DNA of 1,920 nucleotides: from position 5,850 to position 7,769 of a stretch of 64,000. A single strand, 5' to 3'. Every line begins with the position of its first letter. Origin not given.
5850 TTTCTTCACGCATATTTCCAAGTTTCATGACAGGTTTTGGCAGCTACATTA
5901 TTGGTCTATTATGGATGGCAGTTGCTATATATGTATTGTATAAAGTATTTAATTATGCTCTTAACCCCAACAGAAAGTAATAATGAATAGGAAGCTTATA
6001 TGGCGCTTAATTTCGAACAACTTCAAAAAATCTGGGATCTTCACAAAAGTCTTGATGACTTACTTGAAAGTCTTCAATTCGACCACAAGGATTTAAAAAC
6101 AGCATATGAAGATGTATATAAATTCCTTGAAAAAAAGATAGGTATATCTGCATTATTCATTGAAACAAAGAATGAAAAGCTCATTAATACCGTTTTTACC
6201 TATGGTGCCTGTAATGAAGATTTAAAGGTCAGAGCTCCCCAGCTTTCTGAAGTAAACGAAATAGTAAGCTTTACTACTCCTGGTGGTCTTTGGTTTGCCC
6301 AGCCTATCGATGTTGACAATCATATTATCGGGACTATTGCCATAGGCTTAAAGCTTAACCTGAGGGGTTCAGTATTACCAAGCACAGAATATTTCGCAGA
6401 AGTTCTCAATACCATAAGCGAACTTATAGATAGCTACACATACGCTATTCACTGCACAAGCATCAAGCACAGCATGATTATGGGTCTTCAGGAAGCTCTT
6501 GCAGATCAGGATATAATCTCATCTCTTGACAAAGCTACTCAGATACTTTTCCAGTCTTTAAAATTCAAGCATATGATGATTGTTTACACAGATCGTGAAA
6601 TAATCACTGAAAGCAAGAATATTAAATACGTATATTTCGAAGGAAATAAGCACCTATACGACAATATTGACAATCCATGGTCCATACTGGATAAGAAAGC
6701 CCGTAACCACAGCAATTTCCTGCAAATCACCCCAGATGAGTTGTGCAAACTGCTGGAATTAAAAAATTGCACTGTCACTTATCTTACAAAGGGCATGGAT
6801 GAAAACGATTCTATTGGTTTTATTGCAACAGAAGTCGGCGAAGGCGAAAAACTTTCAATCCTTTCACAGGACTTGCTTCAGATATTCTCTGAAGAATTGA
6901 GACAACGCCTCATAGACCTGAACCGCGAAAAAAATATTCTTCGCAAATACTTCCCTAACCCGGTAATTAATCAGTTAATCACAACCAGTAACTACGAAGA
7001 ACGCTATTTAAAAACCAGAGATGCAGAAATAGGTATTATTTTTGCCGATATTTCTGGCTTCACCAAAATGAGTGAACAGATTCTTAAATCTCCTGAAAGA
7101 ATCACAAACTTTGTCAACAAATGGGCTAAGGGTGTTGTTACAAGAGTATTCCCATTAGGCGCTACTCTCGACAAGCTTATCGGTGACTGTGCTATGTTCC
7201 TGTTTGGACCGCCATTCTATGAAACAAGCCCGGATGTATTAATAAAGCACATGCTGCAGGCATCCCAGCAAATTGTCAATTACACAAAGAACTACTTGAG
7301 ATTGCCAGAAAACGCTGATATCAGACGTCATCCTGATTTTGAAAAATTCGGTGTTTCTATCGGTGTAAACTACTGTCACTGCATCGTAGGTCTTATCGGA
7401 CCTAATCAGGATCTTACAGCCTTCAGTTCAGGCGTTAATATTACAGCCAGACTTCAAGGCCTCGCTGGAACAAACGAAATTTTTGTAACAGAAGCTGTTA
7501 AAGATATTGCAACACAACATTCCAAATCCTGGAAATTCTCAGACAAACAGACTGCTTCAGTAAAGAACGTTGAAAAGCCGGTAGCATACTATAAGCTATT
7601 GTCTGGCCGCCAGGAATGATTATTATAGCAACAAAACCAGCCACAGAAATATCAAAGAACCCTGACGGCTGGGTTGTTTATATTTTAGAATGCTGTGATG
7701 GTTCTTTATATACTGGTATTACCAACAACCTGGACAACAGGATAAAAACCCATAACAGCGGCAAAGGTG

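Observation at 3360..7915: Membrane signalling/protease cluster (HAMP protein, clan-CD caspase-like protein, M50B-like intramembrane HExxH protein) immediately upstream of a GAF-adenylate cyclase and GIY-YIG gene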

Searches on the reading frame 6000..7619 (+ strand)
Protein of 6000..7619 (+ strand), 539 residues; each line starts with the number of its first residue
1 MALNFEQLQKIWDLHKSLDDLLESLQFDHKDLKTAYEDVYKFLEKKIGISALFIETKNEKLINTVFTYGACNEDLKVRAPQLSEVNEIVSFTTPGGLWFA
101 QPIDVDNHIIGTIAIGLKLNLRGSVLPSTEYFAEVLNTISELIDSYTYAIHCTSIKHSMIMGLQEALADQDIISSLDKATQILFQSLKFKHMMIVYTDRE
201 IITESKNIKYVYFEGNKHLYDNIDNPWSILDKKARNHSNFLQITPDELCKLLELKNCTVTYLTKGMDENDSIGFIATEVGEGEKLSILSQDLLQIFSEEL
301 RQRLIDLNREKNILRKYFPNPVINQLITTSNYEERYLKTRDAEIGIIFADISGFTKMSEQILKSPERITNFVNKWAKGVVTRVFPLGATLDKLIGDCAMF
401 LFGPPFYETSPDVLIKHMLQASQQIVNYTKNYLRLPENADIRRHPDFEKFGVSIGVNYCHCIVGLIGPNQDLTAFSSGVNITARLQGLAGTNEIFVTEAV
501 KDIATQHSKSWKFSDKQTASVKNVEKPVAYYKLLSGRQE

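Call 3: search_protein_families(library=pfam, proteins=[window:6000-7619:+], max_evalue=0.1)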
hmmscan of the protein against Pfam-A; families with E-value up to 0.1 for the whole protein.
window:6000-7619:+ (539 aa): 2 families
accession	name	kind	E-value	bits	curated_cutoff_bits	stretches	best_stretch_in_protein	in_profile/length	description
PF00211.25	Guanylate_cyc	-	2.6e-14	53.7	21.9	1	341-531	6-179/183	Adenylate and Guanylate cyclase catalytic domain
PF10114.15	PocR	-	0.015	15.5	23.9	0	83-149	68-131/162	Sensory domain found in PocR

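Call 4: search_protein_families(library=ncbifam, proteins=[window:6000-7619:+], max_evalue=0.1)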
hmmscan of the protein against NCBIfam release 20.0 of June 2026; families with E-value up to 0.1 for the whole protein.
window:6000-7619:+ (539 aa): 1 family
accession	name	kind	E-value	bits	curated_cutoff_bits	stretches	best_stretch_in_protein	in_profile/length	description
NF058673.1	LipAdnlyCyLipJMY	equivalog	0.048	12.4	800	0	478-524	396-440/449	bifunctional lipase/adenylate cyclase LipJ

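Call 25: search_protein_families(library=padloc, proteins=[window:6000-7619:+], max_evalue=0.01)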
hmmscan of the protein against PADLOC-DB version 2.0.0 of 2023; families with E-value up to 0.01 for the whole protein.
window:6000-7619:+ (539 aa): 5 families
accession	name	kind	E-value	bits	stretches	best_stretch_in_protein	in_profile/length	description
PDLC02370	PycC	-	1.3e-08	32.6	1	347-521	85-255/340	-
PDLC00767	PycC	-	5.1e-05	20.7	1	316-520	72-265/337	Pycsar cyclase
PDLC00764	PycC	-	0.00029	17.9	1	315-519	62-268/449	Pycsar cyclase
PDLC00734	PycC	-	0.00034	17.8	1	338-401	184-245/374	Pycsar cyclase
PDLC00765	PycC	-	0.0017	15.5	0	445-524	351-431/477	Pycsar cyclase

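Call 31: find_homologous_proteins(query=window:6000-7619:+, max_evalue=0.00001)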
Query window:6000-7619:+ (539 aa): 95 proteins with E <= 0.00001 among 8000 candidates.
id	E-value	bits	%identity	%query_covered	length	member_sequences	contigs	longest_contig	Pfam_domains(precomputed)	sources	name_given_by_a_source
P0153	0.0e+0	1112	91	100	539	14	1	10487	PF00211.26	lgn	-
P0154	4.3e-240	816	65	100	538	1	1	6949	PF00211.26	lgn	-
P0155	6.1e-240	816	66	100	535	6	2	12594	PF00211.26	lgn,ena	-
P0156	2.6e-234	797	65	100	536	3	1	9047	PF00211.26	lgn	-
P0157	3.5e-234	797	66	100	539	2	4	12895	PF00211.26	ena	-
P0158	8.9e-232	789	63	100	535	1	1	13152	PF00211.26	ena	-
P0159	1.5e-222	758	62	100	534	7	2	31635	PF00211.26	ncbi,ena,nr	ncbi:MAG: adenylate/guanylate cyclase domain-containing protein [Candidatus Riflebacteria bacterium]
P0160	5.6e-220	750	63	99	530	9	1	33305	PF00211.26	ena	-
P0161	9.2e-219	746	62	100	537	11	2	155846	PF00211.26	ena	-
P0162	3.6e-218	744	61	100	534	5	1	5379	PF00211.26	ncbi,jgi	jgi:class 3 adenylate cyclase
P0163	5.2e-214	730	61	99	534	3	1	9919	PF00211.26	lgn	-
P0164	7.1e-166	571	48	99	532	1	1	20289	PF00211.26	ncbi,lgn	-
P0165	1.3e-165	570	48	100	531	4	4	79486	PF00211.26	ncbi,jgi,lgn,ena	-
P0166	7.7e-165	568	49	99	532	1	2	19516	PF00211.26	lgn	-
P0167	2.9e-164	566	50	99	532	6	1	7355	PF00211.26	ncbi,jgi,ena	-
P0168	1.2e-163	564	49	99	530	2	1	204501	PF00211.26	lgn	-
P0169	2.6e-163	563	50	99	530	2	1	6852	PF00211.26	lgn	-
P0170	1.2e-162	561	48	100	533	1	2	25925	PF00211.26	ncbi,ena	-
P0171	5.4e-162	558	47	99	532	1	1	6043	PF00211.26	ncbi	-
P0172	1.1e-161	557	48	99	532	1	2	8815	PF00211.26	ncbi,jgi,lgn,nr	ncbi:MAG: adenylate/guanylate cyclase domain-containing protein [Candidatus Riflebacteria bacterium]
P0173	1.3e-161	557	49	99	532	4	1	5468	PF00211.26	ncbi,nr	ncbi:MAG: adenylate/guanylate cyclase domain-containing protein [Candidatus Riflebacteria bacterium]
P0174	1.8e-161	557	47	99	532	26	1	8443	PF00211.26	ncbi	-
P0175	1.8e-161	557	48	99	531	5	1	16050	PF00211.26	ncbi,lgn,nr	ncbi:MAG: adenylate cyclase [Clostridiales bacterium]|nr:adenylate cyclase [Clostridiales bacterium]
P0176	3.3e-159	549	48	99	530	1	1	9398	PF00211.26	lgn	-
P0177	1.9e-158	547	48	99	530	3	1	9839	PF00211.26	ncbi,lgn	ncbi:MAG: adenylate/guanylate cyclase domain-containing protein [Candidatus Rifleibacteriota bacteri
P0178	2.4e-158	546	46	100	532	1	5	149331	PF00211.26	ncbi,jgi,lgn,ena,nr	ncbi:MAG TPA: adenylate/guanylate cyclase domain-containing protein [Candidatus Rifleibacterium sp.]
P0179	3.7e-158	546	47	99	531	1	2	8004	PF00211.26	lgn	-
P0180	6.4e-158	545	47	99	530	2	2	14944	PF00211.26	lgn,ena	-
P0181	1.2e-156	541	47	99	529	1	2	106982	PF00211.26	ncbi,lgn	ncbi:MAG: hypothetical protein Kow0029_17410 [Candidatus Rifleibacteriota bacterium]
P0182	3.4e-156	539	47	99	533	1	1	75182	PF00211.26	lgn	-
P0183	3.0e-155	536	48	99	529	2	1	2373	PF00211.26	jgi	-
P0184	1.6e-154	534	47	99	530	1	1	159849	PF00211.26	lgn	-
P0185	1.4e-153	531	47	99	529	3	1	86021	PF00211.26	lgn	-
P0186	1.8e-153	530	46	97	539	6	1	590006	PF00211.26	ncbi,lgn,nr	ncbi:MAG: hypothetical protein GQF41_0001 [Candidatus Rifleibacterium amylolyticum]|nr:MAG: hypothet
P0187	3.7e-152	526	46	100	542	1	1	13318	PF00211.26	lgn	-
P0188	4.0e-152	526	47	99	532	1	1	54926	PF00211.26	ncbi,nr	ncbi:MAG: adenylate/guanylate cyclase domain-containing protein [Candidatus Riflebacteria bacterium]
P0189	4.9e-152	526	46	99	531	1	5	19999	PF00211.26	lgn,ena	-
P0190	1.1e-151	524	47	99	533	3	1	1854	PF00211.26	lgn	-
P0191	1.3e-151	524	45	99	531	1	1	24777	PF00211.26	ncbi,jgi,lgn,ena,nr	ncbi:MAG: adenylate/guanylate cyclase domain-containing protein [Candidatus Riflebacteria bacterium]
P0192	4.1e-151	522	45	99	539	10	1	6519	PF00211.26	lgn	-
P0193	8.3e-151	521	46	99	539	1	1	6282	PF00211.26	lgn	-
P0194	3.4e-150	519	46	98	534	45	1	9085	PF00211.26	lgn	-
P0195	3.7e-149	516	45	99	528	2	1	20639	PF00211.26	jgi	jgi:class 3 adenylate cyclase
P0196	6.1e-148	512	45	99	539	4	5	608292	PF00211.26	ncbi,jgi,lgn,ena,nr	ncbi:MAG: hypothetical protein CVV41_01360 [Candidatus Riflebacteria bacterium HGW-Riflebacteria-1]|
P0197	1.7e-146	507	44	99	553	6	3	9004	PF00211.26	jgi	jgi:class 3 adenylate cyclase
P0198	7.3e-142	492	45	99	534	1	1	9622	PF00211.26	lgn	-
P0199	1.2e-141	491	44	98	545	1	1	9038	PF00211.26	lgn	-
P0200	4.2e-139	483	43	99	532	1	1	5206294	PF00211.26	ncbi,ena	-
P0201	1.5e-131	458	45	89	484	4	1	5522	PF00211.26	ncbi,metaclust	ncbi:MAG: hypothetical protein A2W80_04570, partial [Candidatus Riflebacteria bacterium GWC2_50_8]|m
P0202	4.3e-125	437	43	99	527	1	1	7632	PF00211.26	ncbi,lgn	-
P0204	5.5e-117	410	39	98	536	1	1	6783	PF00211.26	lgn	-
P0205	1.8e-116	408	39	98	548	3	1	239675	PF00211.26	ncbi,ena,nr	ncbi:MAG: adenylate/guanylate cyclase domain-containing protein [Candidatus Riflebacteria bacterium]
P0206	3.8e-115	404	38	97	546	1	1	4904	PF00211.26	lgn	-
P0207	1.5e-114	402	39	99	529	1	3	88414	PF00211.26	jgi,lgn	jgi:adenylate cyclase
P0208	1.5e-112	395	38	96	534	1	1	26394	PF00211.26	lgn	-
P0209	1.6e-112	395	38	99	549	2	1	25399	PF00211.26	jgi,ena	-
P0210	9.2e-112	393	49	69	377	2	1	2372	PF00211.26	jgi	jgi:class 3 adenylate cyclase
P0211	3.5e-111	391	38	96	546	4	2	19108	PF00211.26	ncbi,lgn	-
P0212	1.3e-110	389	37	99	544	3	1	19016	PF00211.26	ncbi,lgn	ncbi:MAG TPA: adenylate/guanylate cyclase domain-containing protein [Candidatus Ozemobacteraceae bac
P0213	7.3e-110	386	37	98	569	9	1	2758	PF00211.26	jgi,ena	-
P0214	7.7e-110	386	38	97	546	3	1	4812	PF00211.26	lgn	-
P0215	1.1e-109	386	38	97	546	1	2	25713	PF00211.26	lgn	-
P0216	7.5e-108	380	49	69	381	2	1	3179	PF00211.26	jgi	jgi:class 3 adenylate cyclase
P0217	2.5e-107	378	37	97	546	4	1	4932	PF00211.26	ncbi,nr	ncbi:adenylate/guanylate cyclase domain-containing protein [Candidatus Ozemobacteraceae bacterium]|n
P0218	8.7e-105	370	37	98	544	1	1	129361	PF00211.26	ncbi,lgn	ncbi:MAG: adenylate/guanylate cyclase domain-containing protein [Candidatus Ozemobacteraceae bacteri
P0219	1.2e-103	366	36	99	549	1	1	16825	PF00211.26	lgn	-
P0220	3.4e-100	355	48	63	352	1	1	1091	PF00211.26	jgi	-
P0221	3.0e-94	335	34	98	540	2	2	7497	PF00211.26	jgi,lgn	-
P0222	2.1e-92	329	33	97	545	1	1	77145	PF00211.26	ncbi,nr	ncbi:MAG: adenylate/guanylate cyclase domain-containing protein [Candidatus Riflebacteria bacterium]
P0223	3.0e-90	322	34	96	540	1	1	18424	PF00211.26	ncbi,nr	ncbi:MAG: adenylate/guanylate cyclase domain-containing protein [Deltaproteobacteria bacterium]|nr:a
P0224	2.6e-69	253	32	96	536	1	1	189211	PF00211.26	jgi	jgi:adenylate cyclase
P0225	9.7e-62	228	30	99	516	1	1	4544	PF00211.26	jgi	jgi:adenylate cyclase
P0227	1.6e-61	227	30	97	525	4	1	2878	PF00211.26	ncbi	-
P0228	3.8e-61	226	29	99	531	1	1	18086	PF00211.26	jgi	jgi:adenylate cyclase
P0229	5.3e-61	225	30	97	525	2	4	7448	PF00211.26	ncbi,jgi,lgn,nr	ncbi:MAG TPA: adenylate/guanylate cyclase domain-containing protein [Polyangiaceae bacterium]|nr:ade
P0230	2.6e-60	223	30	98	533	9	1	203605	PF00211.26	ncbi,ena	-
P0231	1.1e-59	221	30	97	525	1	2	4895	PF00211.26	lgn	-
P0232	3.0e-59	219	29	99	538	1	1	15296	PF00211.26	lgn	-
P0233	1.4e-58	217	31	95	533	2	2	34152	PF00211.26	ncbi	-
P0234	2.7e-58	216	30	97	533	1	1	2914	PF00211.26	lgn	-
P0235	1.0e-57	214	28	97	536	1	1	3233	PF00211.26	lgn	-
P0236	1.7e-57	214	29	98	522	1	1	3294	PF00211.26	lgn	-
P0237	5.5e-55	205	30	98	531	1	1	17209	PF00211.26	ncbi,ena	-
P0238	3.6e-54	203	29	98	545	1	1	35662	PF00211.26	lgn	-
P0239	8.7e-53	198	27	98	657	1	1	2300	PF00211.26,PF12112.14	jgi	jgi:class 3 adenylate cyclase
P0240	1.1e-52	198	29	94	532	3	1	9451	PF00211.26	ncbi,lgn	-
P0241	1.1e-52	198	29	97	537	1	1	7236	PF00211.26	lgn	-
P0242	2.6e-51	193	28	99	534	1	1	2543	PF00211.26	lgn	-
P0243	2.5e-47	180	29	98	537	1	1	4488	PF00211.26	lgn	-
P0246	1.3e-11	62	27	41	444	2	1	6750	PF00211.26,PF13191.13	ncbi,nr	ncbi:MAG: AAA family ATPase [Chloroflexi bacterium]|nr:AAA family ATPase [Chloroflexota bacterium]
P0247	2.8e-8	51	26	40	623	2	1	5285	PF05226.17,PF00211.26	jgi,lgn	jgi:adenylate cyclase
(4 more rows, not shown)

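Call 32: search_solved_structures(query=window:6000-7619:+, max_evalue=0.01, show_alignments=2)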
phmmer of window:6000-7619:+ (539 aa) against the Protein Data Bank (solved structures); distinct sequences matched with E-value up to 0.01: 15.
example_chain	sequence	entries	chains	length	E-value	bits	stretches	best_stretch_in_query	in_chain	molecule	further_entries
3r5g_A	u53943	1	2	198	1.2e-14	57.3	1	337-538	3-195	CyaB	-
1wc0_A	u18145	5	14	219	3.4e-14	55.8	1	341-527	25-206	ADENYLATE CYCLASE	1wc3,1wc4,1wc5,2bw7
1wc1_A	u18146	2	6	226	4.4e-14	55.5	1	343-527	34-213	ADENYLATE CYCLASE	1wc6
6fht_A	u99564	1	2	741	4.2e-07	32.4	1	289-530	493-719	Bacteriophytochrome,Adenylate cyclase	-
5mbk_A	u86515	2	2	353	2e-06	30.2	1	297-531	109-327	Beta subunit of photoactivated adenylyl cyclase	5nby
5mbj_A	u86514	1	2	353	2.6e-06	29.8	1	298-531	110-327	Beta subunit of photoactivated adenylyl cyclase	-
5mbh_A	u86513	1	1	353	3.7e-06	29.3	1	297-531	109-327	Beta subunit of photoactivated adenylyl cyclase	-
2w01_A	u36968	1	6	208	6e-06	28.6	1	344-530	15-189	ADENYLATE CYCLASE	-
5x4t_A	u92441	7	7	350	3.6e-05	26.1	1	304-528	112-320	Photoactivated adenylyl cyclase | Family 3 adenylate cyclase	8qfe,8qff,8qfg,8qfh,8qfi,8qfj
9f1z_A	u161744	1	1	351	3.6e-05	26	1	304-528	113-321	Family 3 adenylate cyclase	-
5x4u_A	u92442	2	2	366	4.1e-05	25.9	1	304-528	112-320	Photoactivated adenylyl cyclase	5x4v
4yus_A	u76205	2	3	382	4.6e-05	25.7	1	304-528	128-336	Family 3 adenylate cyclase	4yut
9f1w_A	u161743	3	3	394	5e-05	25.6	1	304-528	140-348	Family 3 adenylate cyclase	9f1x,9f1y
5mbg_A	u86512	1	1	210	7.4e-05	25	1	343-531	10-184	Beta subunit of photoactivated adenylyl cyclase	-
8buz_A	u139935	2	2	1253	0.0007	21.8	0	300-360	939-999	Adenylate cyclase type 8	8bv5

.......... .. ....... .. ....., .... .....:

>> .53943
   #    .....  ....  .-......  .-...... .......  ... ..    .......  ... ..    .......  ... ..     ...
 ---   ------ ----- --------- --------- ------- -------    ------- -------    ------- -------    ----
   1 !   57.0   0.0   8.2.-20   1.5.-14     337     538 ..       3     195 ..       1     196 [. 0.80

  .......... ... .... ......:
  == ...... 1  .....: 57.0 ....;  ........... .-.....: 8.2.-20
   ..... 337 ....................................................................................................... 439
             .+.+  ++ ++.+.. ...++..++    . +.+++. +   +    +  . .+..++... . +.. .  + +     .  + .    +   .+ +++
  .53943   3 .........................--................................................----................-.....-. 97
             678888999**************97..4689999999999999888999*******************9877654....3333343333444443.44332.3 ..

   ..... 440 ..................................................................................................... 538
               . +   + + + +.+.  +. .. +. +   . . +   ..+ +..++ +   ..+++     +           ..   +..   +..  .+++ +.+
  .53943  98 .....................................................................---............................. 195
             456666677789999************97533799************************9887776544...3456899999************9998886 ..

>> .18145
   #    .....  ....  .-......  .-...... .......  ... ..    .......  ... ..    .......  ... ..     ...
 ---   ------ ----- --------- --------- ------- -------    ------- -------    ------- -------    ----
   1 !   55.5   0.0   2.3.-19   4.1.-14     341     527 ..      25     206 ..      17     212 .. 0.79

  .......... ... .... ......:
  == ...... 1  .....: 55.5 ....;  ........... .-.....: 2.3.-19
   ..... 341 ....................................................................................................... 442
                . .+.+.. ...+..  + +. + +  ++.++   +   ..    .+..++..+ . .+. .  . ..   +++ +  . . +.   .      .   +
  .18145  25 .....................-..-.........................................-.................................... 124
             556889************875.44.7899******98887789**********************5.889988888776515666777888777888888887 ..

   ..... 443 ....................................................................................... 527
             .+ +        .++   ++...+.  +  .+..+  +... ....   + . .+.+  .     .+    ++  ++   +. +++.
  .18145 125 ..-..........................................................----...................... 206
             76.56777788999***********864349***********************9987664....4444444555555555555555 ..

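Call 40: predict_structure(alignment_id=A2)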
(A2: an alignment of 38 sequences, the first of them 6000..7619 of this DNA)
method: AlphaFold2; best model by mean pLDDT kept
length: 539 residues; sequences in the alignment: 38
mean_pLDDT: 90.1   pTM: 0.76
mean pLDDT of the five models: 90.1, 90.1, 89.3, 88.7, 88.6
residues with pLDDT >= 90: 342; 70-90: 175; 50-70: 21; < 50: 1
segments of 3 or more residues with pLDDT < 50: none
pLDDT, mean of each block of 10 residues (from residue 1): 87 95 90 93 93 91 91 83 86 88 88 89 69 93 86 87 91 92 91 88 73 94 88 80 89 89 77 91 85 94 90 90 89 93 98 95 94 95 94 94 94 96 97 96 96 98 91 92 95 97 92 95 84 78
secondary structure, 60 per line:
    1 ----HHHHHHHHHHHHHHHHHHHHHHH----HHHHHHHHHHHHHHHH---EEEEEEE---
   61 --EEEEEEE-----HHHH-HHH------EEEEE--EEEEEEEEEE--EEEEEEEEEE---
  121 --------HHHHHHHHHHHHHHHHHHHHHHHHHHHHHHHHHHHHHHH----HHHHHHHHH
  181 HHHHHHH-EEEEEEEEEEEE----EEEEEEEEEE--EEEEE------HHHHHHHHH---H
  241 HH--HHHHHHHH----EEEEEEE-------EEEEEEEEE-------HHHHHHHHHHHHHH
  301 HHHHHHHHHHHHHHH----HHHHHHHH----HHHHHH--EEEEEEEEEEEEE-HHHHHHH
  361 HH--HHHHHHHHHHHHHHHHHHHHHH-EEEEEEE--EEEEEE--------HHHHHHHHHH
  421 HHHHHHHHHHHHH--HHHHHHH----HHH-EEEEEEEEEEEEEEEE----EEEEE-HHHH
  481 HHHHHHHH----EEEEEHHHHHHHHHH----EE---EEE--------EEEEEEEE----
elements in order: H5-27 H32-47 E51-57 E63-69 H75-78 E89-93 E96-105 E108-117 H129-167 H172-187 E189-200 E205-214 E217-221 H228-236 H245-252 E257-263 E271-279 H287-315 H320-327 H332-337 E340-352 H354-362 H365-386 E388-394 E397-402 H411-433 H436-442 E451-466 E471-475 H477-488 E493-497 H498-507 E517-519 E528-535
